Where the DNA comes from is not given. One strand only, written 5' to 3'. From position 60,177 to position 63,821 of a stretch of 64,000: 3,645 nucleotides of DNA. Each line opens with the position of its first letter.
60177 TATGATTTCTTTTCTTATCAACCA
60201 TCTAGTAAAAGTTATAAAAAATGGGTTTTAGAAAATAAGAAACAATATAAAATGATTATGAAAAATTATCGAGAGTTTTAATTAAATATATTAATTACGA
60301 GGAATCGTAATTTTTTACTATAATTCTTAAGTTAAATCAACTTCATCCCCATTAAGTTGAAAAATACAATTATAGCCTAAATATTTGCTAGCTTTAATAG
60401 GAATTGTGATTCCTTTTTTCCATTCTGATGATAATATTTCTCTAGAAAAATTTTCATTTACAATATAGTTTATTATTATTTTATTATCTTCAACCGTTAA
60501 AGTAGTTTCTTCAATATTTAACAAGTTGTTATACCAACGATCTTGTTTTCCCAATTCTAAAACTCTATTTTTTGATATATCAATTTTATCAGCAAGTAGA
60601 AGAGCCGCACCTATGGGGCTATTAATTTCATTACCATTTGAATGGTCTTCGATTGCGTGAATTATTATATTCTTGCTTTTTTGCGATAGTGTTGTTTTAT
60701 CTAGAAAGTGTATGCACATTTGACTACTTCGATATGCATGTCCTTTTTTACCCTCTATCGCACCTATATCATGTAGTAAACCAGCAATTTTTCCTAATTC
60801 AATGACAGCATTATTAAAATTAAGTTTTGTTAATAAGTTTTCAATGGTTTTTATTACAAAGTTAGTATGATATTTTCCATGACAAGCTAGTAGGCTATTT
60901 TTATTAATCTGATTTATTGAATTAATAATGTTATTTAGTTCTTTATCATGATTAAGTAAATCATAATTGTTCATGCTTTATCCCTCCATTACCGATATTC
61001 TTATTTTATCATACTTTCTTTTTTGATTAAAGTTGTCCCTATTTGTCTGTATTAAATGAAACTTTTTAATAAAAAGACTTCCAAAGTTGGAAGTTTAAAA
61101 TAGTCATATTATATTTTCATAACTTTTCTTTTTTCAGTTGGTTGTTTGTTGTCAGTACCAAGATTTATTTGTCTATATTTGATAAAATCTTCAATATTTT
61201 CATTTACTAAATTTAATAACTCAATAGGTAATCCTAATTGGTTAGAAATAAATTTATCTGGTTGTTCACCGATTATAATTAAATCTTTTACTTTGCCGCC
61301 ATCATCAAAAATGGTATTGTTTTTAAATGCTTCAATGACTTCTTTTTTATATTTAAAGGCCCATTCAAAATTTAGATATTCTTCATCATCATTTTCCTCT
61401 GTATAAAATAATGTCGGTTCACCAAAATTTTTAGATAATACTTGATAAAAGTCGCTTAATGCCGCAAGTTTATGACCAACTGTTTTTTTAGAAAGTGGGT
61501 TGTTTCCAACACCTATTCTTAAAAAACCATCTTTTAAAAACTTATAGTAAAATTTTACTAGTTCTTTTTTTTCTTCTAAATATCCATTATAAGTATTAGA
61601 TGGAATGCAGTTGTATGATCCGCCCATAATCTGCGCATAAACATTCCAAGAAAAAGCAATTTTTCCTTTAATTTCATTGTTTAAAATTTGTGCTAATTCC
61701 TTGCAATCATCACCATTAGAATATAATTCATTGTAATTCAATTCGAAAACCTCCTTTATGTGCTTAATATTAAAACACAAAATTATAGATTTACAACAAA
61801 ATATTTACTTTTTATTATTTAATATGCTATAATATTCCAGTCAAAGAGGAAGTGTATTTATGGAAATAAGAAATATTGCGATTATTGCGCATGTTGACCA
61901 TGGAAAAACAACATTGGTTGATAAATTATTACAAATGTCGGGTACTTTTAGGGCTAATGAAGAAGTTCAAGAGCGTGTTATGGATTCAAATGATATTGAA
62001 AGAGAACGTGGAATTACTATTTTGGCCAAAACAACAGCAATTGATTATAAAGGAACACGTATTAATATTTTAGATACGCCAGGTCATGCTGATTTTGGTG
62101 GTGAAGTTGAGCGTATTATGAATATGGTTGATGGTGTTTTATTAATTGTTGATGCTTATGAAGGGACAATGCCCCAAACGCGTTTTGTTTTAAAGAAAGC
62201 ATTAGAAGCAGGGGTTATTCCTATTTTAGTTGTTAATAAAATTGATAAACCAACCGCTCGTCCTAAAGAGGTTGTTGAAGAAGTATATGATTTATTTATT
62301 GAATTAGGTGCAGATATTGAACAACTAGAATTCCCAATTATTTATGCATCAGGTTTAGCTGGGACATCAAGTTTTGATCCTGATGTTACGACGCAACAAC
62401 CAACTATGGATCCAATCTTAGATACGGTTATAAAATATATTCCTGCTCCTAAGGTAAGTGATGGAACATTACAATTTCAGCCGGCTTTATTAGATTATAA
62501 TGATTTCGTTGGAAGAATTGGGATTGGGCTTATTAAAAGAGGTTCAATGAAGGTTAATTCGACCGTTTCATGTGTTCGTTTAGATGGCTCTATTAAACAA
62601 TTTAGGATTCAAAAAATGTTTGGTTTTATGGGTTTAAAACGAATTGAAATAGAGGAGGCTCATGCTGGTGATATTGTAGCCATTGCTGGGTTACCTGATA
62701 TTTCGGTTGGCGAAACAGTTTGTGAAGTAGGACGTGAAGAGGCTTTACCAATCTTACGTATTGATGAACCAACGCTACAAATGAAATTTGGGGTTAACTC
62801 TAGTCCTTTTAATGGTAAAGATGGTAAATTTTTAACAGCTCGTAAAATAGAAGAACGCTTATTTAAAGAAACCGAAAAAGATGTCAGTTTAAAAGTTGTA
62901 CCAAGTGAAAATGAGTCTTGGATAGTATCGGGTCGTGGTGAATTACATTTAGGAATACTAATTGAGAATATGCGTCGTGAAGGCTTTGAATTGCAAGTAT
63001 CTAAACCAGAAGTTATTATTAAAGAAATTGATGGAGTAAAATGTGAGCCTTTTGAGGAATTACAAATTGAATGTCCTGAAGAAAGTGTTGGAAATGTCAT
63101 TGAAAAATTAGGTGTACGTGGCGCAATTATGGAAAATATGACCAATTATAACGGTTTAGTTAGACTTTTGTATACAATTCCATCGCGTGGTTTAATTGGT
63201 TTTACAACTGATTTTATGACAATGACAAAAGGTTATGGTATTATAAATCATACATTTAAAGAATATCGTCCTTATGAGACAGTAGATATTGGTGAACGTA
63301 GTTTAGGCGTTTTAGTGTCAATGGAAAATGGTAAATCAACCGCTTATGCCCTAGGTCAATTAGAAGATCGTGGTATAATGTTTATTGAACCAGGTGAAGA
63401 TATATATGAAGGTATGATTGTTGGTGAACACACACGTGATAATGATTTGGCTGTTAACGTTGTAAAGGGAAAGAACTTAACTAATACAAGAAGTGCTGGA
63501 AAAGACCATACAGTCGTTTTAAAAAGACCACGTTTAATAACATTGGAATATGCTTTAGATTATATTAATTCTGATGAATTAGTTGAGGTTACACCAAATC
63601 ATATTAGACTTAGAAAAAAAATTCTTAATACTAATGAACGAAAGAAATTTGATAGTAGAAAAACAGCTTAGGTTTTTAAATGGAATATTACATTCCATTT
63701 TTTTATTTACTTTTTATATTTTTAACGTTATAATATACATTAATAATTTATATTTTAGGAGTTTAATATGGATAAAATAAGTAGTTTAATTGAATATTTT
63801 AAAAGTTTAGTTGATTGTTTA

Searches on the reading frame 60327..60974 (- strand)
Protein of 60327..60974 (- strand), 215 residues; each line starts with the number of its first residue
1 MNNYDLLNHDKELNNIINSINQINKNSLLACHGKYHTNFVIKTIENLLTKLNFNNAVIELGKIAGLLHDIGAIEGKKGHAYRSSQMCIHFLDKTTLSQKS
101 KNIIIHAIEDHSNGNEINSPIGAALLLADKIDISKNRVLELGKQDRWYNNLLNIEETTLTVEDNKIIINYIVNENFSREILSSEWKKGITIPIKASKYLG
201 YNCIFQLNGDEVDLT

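Call 23: search_protein_families(library=pfam, proteins=[window:60327-60974:-])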
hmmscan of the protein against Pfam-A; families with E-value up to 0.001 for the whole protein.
window:60327-60974:- (215 aa): 1 family
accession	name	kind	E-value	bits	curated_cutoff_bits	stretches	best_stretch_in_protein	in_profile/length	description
PF01966.28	HD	-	0.00064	20.4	22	1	39-131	7-113/116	HD domain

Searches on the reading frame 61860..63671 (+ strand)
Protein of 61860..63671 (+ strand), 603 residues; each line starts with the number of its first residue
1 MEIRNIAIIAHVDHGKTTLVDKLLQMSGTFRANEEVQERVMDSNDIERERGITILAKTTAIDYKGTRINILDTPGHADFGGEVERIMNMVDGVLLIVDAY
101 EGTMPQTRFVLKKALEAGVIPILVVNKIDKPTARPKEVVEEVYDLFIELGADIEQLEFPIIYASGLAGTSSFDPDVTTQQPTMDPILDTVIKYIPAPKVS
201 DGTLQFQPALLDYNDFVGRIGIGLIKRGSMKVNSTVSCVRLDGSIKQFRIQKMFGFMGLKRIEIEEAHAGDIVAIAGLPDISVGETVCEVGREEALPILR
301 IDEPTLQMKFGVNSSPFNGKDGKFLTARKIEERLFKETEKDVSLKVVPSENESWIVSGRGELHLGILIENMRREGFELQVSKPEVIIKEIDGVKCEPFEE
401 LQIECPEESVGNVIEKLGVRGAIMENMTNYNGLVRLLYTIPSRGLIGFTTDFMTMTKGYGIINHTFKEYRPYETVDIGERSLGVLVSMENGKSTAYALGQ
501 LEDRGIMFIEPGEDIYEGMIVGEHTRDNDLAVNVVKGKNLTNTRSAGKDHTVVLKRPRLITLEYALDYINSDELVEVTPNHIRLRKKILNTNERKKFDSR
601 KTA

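Call 23: search_protein_families(library=pfam, proteins=[window:61860-63671:+])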
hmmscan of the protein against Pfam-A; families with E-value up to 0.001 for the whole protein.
window:61860-63671:+ (603 aa): 7 families
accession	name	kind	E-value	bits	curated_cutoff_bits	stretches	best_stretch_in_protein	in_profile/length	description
PF00009.33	GTP_EFTU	-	1.4e-56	191.5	26.5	1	2-195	2-187/188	Elongation factor Tu GTP binding domain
PF21018.2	BipA_C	-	9.3e-47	157.8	23.8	1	483-590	2-109/110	TypA/BipA C-terminal domain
PF00679.30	EFG_C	-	1.4e-22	80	27.9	1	394-474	2-83/89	Elongation factor G C-terminus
PF03144.31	GTP_EFTU_D2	-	6e-13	49.5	30.3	1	218-288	1-73/73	Elongation factor Tu domain 2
PF22042.2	EF-G_D2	-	1.6e-10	41.4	27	1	213-290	11-84/84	Elongation factor G domain 2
PF01926.29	MMR_HSR1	-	6.9e-06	26.6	21.9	1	6-127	2-113/113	50S ribosome-binding GTPase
PF14492.12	EFG_III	-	1.1e-05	25.9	27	1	328-380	19-73/75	Elongation Factor G, domain III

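Call 61: find_encoding_contigs(protein=window:61860-63671:+, flank=10000, max_places=2)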
Protein window:61860-63671:+ (603 aa): 12 contigs read that carry it; 2 places shown.
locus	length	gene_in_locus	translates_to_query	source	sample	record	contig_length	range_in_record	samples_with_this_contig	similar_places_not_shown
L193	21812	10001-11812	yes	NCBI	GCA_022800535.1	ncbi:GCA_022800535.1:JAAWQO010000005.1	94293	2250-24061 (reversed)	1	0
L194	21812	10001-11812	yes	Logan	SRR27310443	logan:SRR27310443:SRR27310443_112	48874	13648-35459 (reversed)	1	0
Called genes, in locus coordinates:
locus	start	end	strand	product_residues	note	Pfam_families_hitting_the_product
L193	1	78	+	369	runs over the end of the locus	-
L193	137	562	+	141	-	-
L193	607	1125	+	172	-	-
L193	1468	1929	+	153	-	PF02502:LacAB_rpiB, PF14272:Gly_rich_SFCGS (weak)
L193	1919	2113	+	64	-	PF06612:DUF1146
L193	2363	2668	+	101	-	-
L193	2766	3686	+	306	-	PF08486:SpoIID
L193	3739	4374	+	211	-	PF01551:Peptidase_M23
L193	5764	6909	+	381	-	PF00953:Glycos_transf_4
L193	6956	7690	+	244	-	PF20730:YetF_N (weak), PF04239:DUF421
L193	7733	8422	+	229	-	-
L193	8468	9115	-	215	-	-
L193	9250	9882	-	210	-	-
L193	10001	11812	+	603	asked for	PF00009:GTP_EFTU, PF01926:MMR_HSR1 (weak), PF03144:GTP_EFTU_D2, PF22042:EF-G_D2, PF14492:EFG_III (faint), PF00679:EFG_C, PF21018:BipA_C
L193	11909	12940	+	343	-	-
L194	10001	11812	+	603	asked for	PF00009:GTP_EFTU, PF01926:MMR_HSR1 (weak), PF03144:GTP_EFTU_D2, PF22042:EF-G_D2, PF14492:EFG_III (faint), PF00679:EFG_C, PF21018:BipA_C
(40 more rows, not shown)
